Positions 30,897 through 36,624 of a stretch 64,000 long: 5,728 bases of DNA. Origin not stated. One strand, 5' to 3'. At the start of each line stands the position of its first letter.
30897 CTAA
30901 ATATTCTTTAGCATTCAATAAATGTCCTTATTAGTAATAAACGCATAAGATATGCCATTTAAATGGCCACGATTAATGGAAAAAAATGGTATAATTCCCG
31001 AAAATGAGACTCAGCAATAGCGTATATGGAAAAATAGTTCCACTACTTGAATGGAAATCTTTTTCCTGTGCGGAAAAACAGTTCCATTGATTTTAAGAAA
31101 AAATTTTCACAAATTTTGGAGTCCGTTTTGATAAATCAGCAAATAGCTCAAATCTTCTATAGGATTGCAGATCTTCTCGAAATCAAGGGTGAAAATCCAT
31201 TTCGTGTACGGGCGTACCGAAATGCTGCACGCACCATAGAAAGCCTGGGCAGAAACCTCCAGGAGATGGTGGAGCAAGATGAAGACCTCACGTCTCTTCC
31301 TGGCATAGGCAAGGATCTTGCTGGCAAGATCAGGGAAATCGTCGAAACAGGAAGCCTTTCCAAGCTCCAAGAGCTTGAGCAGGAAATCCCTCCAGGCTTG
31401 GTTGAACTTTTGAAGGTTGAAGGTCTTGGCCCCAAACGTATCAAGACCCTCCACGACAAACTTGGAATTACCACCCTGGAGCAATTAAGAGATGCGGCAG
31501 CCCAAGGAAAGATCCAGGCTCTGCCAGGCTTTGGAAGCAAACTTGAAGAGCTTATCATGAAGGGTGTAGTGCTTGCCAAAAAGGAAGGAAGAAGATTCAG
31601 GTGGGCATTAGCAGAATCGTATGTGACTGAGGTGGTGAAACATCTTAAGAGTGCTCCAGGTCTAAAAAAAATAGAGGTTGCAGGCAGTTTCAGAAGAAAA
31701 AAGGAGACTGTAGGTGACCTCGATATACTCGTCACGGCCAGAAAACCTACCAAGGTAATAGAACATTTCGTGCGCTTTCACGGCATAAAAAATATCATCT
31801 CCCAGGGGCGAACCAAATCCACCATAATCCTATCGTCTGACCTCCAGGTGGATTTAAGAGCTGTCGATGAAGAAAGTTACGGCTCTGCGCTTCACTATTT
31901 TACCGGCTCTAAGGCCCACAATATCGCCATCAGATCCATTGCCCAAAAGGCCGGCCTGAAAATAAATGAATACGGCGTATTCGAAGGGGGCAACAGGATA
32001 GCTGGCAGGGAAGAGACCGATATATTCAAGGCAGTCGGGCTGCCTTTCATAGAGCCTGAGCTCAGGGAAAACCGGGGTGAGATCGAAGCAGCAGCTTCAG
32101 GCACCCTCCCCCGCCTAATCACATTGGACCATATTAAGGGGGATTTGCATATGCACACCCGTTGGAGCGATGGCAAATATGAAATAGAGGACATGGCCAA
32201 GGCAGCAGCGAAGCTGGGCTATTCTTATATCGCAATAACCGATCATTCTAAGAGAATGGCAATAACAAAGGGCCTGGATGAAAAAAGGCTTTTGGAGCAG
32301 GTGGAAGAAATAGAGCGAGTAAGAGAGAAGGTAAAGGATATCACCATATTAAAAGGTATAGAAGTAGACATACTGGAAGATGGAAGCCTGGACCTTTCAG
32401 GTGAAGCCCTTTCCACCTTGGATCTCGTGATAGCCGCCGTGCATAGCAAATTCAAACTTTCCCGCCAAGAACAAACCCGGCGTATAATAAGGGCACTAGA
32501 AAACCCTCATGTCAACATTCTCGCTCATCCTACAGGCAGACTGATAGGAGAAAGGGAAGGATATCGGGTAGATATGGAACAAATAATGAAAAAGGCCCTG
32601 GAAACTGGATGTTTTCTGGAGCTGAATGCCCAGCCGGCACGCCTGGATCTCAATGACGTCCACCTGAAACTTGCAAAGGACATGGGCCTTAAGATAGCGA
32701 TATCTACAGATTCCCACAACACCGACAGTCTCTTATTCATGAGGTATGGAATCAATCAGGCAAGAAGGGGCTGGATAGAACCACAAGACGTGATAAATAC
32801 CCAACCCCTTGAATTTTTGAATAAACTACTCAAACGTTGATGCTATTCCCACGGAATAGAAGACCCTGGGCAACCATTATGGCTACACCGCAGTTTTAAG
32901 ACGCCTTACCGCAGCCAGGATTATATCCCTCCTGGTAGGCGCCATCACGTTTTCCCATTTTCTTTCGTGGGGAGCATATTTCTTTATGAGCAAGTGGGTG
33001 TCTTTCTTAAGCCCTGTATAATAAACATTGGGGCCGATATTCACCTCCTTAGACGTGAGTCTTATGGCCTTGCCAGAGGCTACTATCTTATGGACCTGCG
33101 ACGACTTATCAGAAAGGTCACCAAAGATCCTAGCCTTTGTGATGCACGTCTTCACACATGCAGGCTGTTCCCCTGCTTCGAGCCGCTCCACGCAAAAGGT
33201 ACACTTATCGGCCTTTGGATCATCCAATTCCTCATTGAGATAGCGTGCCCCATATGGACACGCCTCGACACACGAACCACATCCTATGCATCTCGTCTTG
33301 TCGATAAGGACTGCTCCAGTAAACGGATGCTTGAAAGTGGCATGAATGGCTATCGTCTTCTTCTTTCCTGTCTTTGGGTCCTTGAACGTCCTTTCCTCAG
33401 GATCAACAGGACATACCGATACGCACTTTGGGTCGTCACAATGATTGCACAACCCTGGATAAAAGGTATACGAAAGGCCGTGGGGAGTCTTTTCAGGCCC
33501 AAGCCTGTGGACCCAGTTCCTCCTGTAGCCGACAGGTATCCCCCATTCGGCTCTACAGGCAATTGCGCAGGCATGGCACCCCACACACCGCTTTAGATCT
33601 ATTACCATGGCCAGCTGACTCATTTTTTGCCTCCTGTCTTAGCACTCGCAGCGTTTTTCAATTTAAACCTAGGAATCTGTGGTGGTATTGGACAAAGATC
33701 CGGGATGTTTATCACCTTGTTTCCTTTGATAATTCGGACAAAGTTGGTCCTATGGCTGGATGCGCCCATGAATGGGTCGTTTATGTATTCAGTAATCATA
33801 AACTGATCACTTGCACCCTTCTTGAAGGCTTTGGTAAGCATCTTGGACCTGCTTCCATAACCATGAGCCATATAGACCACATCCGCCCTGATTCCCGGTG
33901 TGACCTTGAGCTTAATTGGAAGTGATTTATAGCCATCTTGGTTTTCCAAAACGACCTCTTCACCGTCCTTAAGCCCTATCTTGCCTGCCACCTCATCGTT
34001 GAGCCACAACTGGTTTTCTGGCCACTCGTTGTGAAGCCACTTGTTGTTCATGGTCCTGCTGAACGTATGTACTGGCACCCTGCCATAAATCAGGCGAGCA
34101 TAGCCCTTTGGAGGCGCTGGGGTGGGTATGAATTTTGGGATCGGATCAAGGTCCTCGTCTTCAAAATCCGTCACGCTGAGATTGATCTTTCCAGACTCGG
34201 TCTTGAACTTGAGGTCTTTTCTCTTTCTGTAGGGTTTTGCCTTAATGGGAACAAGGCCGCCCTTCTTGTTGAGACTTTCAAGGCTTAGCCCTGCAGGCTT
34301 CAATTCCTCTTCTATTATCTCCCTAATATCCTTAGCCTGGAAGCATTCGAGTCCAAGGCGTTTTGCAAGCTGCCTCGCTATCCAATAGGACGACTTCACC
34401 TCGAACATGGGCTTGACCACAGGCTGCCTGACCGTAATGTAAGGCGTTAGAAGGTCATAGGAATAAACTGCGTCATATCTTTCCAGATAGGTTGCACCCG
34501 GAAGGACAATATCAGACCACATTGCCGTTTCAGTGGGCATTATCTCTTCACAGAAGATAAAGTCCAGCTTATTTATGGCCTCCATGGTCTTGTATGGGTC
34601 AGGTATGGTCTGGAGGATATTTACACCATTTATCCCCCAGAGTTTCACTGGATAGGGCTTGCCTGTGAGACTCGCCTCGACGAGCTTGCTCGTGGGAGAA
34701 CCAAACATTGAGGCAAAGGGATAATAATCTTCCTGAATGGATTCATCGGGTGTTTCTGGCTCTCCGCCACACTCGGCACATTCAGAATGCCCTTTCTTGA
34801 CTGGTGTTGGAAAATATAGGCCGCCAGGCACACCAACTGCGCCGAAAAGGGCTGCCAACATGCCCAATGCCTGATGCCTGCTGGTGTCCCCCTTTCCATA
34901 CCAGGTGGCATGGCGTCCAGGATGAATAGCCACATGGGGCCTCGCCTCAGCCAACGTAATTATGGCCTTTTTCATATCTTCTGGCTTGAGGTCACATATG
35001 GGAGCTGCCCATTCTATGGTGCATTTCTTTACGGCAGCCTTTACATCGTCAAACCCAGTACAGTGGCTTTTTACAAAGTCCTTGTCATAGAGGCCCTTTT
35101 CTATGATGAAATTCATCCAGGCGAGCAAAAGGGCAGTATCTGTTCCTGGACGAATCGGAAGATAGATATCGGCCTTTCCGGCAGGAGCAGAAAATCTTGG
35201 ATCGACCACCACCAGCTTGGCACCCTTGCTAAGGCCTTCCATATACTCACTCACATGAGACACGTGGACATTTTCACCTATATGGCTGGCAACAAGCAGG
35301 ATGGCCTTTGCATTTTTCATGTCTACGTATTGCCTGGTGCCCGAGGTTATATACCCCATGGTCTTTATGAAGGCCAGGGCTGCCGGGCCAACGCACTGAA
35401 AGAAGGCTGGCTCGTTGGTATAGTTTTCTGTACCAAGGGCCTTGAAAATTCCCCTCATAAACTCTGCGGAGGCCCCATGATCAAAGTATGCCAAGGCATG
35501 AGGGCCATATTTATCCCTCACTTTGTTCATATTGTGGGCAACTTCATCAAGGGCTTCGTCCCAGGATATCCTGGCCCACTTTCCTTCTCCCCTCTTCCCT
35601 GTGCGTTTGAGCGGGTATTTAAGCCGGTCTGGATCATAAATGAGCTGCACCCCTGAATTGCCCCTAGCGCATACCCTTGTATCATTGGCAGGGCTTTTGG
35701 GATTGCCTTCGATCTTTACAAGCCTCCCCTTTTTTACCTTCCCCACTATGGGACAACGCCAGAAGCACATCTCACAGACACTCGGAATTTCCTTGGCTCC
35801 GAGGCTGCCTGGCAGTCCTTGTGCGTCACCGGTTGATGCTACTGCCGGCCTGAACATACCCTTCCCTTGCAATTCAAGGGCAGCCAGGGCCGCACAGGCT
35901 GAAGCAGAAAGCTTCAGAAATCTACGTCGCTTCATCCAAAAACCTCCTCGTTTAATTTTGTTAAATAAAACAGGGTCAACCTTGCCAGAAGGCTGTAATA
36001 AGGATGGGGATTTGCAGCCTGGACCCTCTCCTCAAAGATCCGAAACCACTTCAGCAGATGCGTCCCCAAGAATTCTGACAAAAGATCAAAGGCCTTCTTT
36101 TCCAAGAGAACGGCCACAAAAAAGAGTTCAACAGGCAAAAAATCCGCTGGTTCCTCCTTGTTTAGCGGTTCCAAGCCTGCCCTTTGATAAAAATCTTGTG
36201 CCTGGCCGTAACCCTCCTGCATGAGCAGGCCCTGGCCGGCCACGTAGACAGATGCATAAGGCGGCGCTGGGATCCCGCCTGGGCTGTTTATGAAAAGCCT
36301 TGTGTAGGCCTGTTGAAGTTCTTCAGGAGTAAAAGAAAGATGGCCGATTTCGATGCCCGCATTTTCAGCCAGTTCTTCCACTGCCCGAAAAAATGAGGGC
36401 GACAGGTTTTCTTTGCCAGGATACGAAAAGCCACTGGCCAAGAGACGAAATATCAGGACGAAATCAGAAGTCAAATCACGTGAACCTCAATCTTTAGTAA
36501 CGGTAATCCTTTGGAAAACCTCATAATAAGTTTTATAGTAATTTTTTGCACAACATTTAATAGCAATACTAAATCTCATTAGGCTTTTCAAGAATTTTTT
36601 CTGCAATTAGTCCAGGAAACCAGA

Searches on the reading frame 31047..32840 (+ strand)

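Call 36: search_protein_families(library=ncbifam, proteins=[window:31047-32840:+], max_evalue=0.00001)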
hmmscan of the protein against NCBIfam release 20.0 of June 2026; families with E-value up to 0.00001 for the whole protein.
window:31047-32840:+ (597 aa): 8 families
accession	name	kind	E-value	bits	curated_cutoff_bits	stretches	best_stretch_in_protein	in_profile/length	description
NF006375.0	PRK08609.1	equivalog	7.1e-184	612.5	426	1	31-596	5-568/571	DNA polymerase/3'-5' exonuclease PolX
NF005928.0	PRK07945.1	equivalog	1.4e-84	284.4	250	2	361-592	96-331/337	PHP domain-containing protein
NF006702.0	PRK09248.1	domain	2.7e-29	102.4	264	1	364-595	4-233/246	PHP domain-containing protein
NF006251.0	PRK08392.1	equivalog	3.4e-19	69.2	212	1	366-567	3-195/216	hypothetical protein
NF004981.0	PRK06361.1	equivalog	7.2e-15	54.9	117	1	366-563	3-182/217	histidinol phosphate phosphatase domain-containing protein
TIGR01856.1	hisJ_fam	subfamily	8.5e-09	35.5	90.2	1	366-467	2-112/252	histidinol-phosphatase HisJ family protein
NF038032.1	CehA_McbA_metalo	domain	4.9e-08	32.8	80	1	363-404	3-44/315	CehA/McbA family metallohydrolase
NF046111.1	RNaseP3Mthb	equivalog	3.2e-06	27.1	200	0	366-495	4-114/236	ribonuclease P protein component 3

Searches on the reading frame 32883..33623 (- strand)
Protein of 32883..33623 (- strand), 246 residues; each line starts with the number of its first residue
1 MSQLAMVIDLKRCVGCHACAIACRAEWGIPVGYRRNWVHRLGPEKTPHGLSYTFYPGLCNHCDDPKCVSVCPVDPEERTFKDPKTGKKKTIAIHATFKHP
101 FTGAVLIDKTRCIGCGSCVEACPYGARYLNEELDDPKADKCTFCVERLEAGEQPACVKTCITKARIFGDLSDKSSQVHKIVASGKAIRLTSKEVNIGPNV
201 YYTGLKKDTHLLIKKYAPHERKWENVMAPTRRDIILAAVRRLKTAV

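Call 37: search_protein_families(library=ncbifam, proteins=[window:32883-33623:-], max_evalue=0.00001)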
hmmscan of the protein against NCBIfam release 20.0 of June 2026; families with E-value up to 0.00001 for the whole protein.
window:32883-33623:- (246 aa): 26 families (the best 25 are shown)
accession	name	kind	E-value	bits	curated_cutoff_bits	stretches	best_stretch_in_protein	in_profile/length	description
NF011569.0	PRK14993.1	equivalog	1.3e-50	172.2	416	1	3-207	43-226/244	tetrathionate reductase subunit TtrB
NF045797.1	DsrO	equivalog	5.4e-42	143.8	200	2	94-203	118-234/235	sulfate reduction electron transfer complex DsrMKJOP subunit DsrO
TIGR03149.1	cyt_nit_nrfC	equivalog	1.2e-39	136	377.6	2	94-206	109-219/225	cytochrome c nitrite reductase Fe-S protein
NF041715.1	arsenate_red_ArrB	equivalog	1e-37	129.9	450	2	3-132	2-109/233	arsenate respiratory reductase iron-sulfur subunit ArrB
TIGR03478.1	DMSO_red_II_bet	subfamily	4.7e-35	121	480.7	2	92-203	144-253/321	DMSO reductase family type II enzyme, iron-sulfur subunit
TIGR02951.1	DMSO_dmsB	equivalog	5e-31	107.9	214.1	1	4-172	2-155/161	DMSO/selenate family reductase complex B subunit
NF042979.1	EthbenzDh_ebdB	equivalog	2.2e-29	102.4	740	1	35-203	130-275/354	ethylbenzene dehydrogenase subunit beta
NF041782.1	mnquin_red_QrcC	equivalog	1.4e-25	90.3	400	3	5-77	2-86/239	menaquinone reductase iron-sulfur cluster-binding subunit QrcC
NF008134.0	PRK10882.1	equivalog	3.7e-23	82.1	263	1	50-183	104-221/329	hydrogenase 2 operon protein HybA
TIGR01660.1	narH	equivalog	4.9e-23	81.3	524.05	2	54-196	178-298/492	nitrate reductase subunit beta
NF038355.1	FDH3_beta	equivalog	5.7e-22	78.6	240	1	3-145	2-122/180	formate dehydrogenase FDH3 subunit beta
TIGR01582.1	FDH-beta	equivalog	2.5e-21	76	334.7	1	103-186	117-198/283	formate dehydrogenase subunit beta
NF045715.1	sulf_resp_HmcB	equivalog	2.1e-18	66.5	420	1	58-172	106-200/307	sulfate respiration complex iron-sulfur protein HmcB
NF009451.0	PRK12809.1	equivalog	3e-13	48.9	1154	1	8-179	7-146/639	formate-dependent uric acid utilization protein YgfT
NF007382.0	PRK09898.1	equivalog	6.1e-13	48.8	213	1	7-150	62-192/208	ferredoxin-like protein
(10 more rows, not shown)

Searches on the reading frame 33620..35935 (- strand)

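Call 37: search_protein_families(library=ncbifam, proteins=[window:33620-35935:-], max_evalue=0.00001)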
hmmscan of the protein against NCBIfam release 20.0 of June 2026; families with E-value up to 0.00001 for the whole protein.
window:33620-35935:- (771 aa): 26 families (the best 25 are shown)
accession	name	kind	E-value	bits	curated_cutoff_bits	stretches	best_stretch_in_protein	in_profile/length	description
NF012032.0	PRK15488.1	equivalog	2.6e-141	472.1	694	2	1-559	3-560/759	thiosulfate reductase PhsA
TIGR01591.1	Fdh-alpha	equivalog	9.8e-78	261.8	666.25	1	53-701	2-652/672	formate dehydrogenase subunit alpha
TIGR02166.1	dmsA_ynfE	subfamily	4.4e-71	240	777.7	1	1-737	1-793/794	DMSO/selenate family reductase complex A subunit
TIGR03479.1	DMSO_red_II_alp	subfamily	9.4e-57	192.7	984.75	2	79-290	95-305/913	molybdopterin-dependent oxidoreductase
NF041885.1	selenate_YnfE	exception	5.7e-49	166.6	1675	2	2-299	4-313/805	selenate/tellurate reductase subunit YnfE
NF041884.1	selenate_YnfF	exception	2e-48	164.9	1650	1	2-299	2-306/798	selenate/tellurate reductase subunit YnfF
NF047855.1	AssmNtatRedNasC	equivalog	3.7e-45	154.4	1100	2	52-332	23-303/708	assimilatory nitrate reductase catalytic subunit NasC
NF011566.1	PRK14990.1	exception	4.8e-45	153.9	1600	1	31-531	41-581/814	dimethylsulfoxide reductase subunit A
NF041714.1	arsenate_red_ArrA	equivalog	2.1e-44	151.9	1600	1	2-534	4-574/848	arsenate respiratory reductase molybdopterin-containing subunit ArrA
TIGR01553.1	formate-DH-alph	equivalog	1.4e-43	148.9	814.2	2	160-294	176-306/1009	formate dehydrogenase-N subunit alpha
NF041783.2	mnquin_red_QrcB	equivalog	3.7e-42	144.4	440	1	48-732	51-689/695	menaquinone reductase molybdopterin-binding-like subunit QrcB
TIGR00509.1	bisC_fam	subfamily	3.4e-36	124.8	1017.55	1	225-530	190-513/772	molybdopterin guanine dinucleotide-containing S/N-oxide reductase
NF010055.0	PRK13532.1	equivalog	8.6e-34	116.9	904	1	1-293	3-292/830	nitrate reductase catalytic subunit NapA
TIGR01706.1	NAPA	equivalog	1.5e-32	112.8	930.55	1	1-293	2-292/830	periplasmic nitrate reductase subunit alpha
TIGR02164.1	torA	equivalog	2.1e-28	98.9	1465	2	98-372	83-391/824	trimethylamine-N-oxide reductase TorA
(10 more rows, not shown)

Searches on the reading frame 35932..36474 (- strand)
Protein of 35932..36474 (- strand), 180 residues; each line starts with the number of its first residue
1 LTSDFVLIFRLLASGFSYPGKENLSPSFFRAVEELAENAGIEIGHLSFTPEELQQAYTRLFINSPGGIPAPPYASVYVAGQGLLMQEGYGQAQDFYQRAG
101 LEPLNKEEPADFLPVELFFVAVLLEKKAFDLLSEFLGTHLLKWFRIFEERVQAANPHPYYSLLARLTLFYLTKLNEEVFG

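Call 37: search_protein_families(library=ncbifam, proteins=[window:35932-36474:-], max_evalue=0.00001)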
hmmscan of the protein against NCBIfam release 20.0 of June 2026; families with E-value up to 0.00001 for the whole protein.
window:35932-36474:- (180 aa): 3 families
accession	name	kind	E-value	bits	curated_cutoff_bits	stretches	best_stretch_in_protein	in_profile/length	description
NF008632.0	PRK11621.1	equivalog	1.2e-17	64.3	162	1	49-176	64-190/203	Tat proofreading chaperone DmsD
NF003442.0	PRK04976.1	equivalog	3.5e-14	53.2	132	1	52-172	76-202/211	molecular chaperone TorD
TIGR03482.1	DMSO_red_II_cha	subfamily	1.8e-06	28.1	152.3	0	8-167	5-182/197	DMSO reductase family type II enzyme chaperone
